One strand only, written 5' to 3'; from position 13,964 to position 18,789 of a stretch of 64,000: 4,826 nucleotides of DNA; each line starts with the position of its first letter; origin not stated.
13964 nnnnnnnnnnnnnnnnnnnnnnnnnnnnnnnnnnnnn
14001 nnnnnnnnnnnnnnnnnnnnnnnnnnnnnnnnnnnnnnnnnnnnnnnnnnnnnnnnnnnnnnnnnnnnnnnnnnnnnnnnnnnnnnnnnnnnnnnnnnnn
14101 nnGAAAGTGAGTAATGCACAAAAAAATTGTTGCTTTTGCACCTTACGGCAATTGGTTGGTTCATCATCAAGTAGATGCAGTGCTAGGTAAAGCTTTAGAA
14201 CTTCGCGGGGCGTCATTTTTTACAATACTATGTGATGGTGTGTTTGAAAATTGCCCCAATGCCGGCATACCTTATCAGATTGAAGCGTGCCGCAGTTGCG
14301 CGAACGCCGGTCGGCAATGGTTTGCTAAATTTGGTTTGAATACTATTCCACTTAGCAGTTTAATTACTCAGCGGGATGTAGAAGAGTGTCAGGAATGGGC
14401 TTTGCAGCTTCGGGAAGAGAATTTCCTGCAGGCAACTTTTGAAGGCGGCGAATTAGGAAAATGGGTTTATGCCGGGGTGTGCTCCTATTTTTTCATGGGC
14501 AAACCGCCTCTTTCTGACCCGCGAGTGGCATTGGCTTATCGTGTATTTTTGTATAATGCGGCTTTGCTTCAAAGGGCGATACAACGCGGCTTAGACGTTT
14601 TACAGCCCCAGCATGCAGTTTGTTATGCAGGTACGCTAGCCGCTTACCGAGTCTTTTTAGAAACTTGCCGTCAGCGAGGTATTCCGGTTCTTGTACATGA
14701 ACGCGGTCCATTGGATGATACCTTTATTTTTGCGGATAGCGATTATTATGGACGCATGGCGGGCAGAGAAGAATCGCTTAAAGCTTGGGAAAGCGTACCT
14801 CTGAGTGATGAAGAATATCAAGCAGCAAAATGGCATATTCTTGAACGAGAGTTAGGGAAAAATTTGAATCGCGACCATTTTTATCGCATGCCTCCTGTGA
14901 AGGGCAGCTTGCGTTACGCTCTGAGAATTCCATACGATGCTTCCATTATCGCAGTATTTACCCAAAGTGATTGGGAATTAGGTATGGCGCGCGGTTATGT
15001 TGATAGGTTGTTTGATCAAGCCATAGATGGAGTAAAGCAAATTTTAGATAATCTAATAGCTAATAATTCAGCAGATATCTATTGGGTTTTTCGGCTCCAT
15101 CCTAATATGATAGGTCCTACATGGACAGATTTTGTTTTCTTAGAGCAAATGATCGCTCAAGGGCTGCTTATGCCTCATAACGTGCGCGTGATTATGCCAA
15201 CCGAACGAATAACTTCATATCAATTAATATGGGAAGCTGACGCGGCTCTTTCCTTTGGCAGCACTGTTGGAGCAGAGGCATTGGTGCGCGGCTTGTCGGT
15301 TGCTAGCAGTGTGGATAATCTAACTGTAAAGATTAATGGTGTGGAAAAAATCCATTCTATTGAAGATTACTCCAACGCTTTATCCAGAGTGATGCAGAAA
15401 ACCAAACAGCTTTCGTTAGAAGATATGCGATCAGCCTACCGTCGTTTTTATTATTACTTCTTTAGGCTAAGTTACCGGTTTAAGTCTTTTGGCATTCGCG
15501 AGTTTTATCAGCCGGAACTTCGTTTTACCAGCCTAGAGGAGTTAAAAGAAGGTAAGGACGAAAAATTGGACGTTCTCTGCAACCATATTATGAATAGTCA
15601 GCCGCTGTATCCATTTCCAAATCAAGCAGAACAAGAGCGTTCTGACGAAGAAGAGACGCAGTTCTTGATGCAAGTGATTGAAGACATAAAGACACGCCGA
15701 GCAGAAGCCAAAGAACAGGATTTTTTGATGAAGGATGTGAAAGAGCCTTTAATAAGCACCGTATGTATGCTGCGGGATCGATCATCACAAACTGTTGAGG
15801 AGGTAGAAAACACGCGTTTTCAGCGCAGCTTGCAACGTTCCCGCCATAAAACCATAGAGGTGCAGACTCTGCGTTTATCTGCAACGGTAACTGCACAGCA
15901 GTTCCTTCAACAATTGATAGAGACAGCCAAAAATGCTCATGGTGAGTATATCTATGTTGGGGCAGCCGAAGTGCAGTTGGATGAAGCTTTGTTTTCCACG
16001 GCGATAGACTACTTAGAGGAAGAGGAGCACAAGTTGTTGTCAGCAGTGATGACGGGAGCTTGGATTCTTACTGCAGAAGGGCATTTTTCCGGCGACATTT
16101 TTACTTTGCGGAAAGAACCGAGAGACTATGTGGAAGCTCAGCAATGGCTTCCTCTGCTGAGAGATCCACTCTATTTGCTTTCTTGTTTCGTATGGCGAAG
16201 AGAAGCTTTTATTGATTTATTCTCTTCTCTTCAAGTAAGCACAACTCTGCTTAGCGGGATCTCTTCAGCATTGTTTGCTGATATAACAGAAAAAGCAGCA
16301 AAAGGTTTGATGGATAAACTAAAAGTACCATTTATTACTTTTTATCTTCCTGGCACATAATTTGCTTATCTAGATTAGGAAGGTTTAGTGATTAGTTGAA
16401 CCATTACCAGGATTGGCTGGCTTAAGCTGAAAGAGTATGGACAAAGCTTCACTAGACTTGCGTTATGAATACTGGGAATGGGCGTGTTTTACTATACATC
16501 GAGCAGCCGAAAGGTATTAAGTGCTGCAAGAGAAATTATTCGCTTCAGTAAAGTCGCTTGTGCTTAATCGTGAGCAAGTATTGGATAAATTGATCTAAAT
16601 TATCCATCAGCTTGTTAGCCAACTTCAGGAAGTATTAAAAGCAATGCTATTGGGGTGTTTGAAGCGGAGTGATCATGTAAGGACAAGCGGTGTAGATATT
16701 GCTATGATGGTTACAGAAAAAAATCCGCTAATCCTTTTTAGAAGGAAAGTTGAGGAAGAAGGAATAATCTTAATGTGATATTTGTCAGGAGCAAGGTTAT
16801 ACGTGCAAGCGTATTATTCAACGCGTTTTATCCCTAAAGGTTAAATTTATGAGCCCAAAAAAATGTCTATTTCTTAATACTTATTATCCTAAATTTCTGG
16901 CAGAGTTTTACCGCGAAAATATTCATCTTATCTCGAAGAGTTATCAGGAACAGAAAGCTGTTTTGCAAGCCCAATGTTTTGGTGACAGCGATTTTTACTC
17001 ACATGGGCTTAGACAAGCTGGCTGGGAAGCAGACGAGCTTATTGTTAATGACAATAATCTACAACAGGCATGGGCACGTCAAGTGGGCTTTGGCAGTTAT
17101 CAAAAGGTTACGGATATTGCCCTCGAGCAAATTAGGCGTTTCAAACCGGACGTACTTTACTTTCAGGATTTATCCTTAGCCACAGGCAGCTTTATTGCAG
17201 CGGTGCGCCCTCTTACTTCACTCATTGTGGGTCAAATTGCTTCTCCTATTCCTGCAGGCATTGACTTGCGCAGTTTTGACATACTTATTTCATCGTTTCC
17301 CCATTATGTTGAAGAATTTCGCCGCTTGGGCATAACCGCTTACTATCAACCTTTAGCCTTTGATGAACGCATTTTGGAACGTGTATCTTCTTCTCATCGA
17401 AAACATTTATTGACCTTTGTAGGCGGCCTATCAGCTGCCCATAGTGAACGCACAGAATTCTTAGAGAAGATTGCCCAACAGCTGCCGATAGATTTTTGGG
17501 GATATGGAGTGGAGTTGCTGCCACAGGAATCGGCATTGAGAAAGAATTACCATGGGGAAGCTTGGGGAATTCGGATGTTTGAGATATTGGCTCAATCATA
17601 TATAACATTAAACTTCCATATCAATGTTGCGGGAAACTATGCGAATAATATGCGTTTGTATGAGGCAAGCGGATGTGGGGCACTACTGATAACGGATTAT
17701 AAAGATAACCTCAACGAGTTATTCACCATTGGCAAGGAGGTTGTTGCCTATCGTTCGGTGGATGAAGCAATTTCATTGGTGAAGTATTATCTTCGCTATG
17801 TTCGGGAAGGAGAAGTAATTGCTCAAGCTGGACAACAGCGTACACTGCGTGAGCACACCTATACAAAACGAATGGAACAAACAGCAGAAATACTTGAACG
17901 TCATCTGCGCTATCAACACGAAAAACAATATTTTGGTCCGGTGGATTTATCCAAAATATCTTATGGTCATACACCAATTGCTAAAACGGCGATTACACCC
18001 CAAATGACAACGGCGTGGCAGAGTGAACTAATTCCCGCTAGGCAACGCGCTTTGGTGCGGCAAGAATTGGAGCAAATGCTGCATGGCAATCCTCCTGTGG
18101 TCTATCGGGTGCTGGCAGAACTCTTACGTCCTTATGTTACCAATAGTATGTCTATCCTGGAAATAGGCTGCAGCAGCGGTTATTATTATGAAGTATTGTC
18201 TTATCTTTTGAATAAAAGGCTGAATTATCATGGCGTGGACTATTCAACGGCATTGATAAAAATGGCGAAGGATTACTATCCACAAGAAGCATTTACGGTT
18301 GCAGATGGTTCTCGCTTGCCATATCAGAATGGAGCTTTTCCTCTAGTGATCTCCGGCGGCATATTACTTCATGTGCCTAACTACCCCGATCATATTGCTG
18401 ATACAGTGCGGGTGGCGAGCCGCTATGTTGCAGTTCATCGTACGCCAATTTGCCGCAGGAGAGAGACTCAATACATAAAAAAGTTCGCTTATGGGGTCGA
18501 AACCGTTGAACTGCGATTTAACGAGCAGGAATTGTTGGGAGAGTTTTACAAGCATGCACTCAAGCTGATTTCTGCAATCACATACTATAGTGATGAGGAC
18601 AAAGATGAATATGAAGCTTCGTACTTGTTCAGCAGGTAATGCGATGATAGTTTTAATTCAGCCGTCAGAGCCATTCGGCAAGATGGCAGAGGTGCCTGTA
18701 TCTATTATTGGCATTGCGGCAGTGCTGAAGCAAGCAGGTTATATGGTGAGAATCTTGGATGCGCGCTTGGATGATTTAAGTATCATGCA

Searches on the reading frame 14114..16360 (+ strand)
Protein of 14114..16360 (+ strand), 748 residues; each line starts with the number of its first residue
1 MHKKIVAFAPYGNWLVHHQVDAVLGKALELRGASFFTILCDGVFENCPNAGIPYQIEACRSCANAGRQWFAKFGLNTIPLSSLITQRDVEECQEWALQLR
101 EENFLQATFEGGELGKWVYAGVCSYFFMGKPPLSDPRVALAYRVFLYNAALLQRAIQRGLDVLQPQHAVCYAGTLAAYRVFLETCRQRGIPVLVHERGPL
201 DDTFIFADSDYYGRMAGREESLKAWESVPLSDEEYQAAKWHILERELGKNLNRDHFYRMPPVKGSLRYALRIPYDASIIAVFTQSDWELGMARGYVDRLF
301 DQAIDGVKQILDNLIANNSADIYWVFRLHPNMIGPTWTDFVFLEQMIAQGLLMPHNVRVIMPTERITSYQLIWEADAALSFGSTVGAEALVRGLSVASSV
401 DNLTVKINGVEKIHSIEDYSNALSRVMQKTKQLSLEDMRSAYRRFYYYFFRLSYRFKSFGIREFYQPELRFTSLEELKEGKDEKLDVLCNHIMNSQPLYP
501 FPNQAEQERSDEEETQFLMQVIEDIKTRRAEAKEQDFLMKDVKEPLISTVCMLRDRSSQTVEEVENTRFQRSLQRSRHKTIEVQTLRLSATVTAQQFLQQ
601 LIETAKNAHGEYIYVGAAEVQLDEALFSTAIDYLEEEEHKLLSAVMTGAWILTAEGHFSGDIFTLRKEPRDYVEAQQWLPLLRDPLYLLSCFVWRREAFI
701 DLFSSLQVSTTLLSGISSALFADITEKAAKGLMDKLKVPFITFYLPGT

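Call 6: search_protein_families(library=pfam, proteins=[window:14114-16360:+], max_evalue=0.01)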
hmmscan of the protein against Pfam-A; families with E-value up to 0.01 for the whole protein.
window:14114-16360:+ (748 aa): 0 families

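Call 8: search_protein_families(library=ncbifam, proteins=[window:14114-16360:+], max_evalue=0.001)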
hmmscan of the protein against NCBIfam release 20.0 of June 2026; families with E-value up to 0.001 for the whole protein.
window:14114-16360:+ (748 aa): 0 families

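Call 47: search_solved_structures(query=window:14114-16357:+, max_evalue=1)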
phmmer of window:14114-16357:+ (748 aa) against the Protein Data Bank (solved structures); distinct sequences matched with E-value up to 1: 1.
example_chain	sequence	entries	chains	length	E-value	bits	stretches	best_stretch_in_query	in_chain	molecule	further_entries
4v00_A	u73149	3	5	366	0.12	13.9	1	294-335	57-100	MONOTREME LACTATING PROTEIN | Monotreme lactation protein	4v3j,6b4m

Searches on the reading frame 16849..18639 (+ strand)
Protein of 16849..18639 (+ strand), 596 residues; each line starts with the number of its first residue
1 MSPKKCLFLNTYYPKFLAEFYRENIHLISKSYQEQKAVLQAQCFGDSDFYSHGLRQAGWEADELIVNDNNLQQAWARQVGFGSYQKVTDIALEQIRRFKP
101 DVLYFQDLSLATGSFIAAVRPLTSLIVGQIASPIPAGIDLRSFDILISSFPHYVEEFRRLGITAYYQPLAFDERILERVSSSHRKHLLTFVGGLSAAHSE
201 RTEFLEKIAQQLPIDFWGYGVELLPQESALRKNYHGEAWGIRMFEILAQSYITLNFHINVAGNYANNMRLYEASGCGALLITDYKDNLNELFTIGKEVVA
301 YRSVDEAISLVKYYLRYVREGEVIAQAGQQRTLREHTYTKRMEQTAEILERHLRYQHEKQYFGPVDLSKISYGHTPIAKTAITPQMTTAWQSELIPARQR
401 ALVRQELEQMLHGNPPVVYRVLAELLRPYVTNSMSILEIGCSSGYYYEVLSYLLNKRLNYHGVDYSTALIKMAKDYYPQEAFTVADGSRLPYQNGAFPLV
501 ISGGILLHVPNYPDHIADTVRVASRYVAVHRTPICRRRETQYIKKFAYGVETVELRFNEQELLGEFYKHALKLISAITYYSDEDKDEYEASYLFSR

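Call 6: search_protein_families(library=pfam, proteins=[window:16849-18639:+], max_evalue=0.01)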
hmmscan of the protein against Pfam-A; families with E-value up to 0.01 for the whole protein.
window:16849-18639:+ (596 aa): 7 families
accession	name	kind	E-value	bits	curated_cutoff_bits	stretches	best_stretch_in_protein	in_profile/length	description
PF13524.12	Glyco_trans_1_2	-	5.3e-30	104.7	25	1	202-345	3-142/144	Glycosyl transferase-like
PF08241.18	Methyltransf_11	-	3.1e-10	41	21.2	1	437-522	1-86/95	Methyltransferase domain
PF13649.12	Methyltransf_25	-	8.4e-09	36.4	27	1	436-521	1-91/97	Methyltransferase domain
PF08242.18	Methyltransf_12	-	7.8e-06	27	30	1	437-520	1-88/98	Methyltransferase domain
PF13847.12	Methyltransf_31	-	1.3e-05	25.3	27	1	433-513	4-91/145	Methyltransferase domain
PF13489.12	Methyltransf_23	-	0.0001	22.5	27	1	428-517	18-102/164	Methyltransferase domain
PF01135.25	PCMT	-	0.00051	20.3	20.3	1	418-475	61-116/210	Protein-L-isoaspartate(D-aspartate) O-methyltransferase (PCMT)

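Call 8: search_protein_families(library=ncbifam, proteins=[window:16849-18639:+], max_evalue=0.001)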
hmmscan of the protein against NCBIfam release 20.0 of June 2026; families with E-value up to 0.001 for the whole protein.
window:16849-18639:+ (596 aa): 6 families
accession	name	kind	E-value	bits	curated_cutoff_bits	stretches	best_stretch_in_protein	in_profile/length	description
NF008300.0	PRK11088.1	equivalog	3.8e-11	43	303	1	420-502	73-157/272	23S rRNA (guanine(745)-N(1))-methyltransferase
NF045667.1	MTase_DVU1556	equivalog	1e-06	28.4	155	1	431-522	21-110/213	DVU_1556 family methyltransferase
NF040539.1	AST_met_ArsM_2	exception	1.2e-05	25.3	240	1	431-523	55-155/262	putative arsinothricin biosynthesis methyltransferase ArsM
TIGR03587.1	Pse_Me-ase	hypoth_equivalog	2.2e-05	24.7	112.05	1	430-528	41-139/204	pseudaminic acid biosynthesis-associated methylase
TIGR02072.1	BioC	equivalog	8.9e-05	22.4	184.95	1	423-502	24-103/244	malonyl-ACP O-methyltransferase BioC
TIGR04325.1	MTase_LIC12133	subfamily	0.00013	21.3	80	1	417-576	50-206/234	methyltransferase, TIGR04325 family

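Call 48: search_solved_structures(query=window:16849-18636:+, max_evalue=0.01)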
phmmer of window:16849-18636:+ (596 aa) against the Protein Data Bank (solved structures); distinct sequences matched with E-value up to 0.01: 2.
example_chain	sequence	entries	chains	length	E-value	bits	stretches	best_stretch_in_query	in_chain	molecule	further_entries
1p91_A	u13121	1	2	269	5.1e-07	32.2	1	417-501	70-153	Ribosomal RNA large subunit methyltransferase A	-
6uak_A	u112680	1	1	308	0.0041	19.3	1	430-523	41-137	SAM dependent methyltransferase LahSB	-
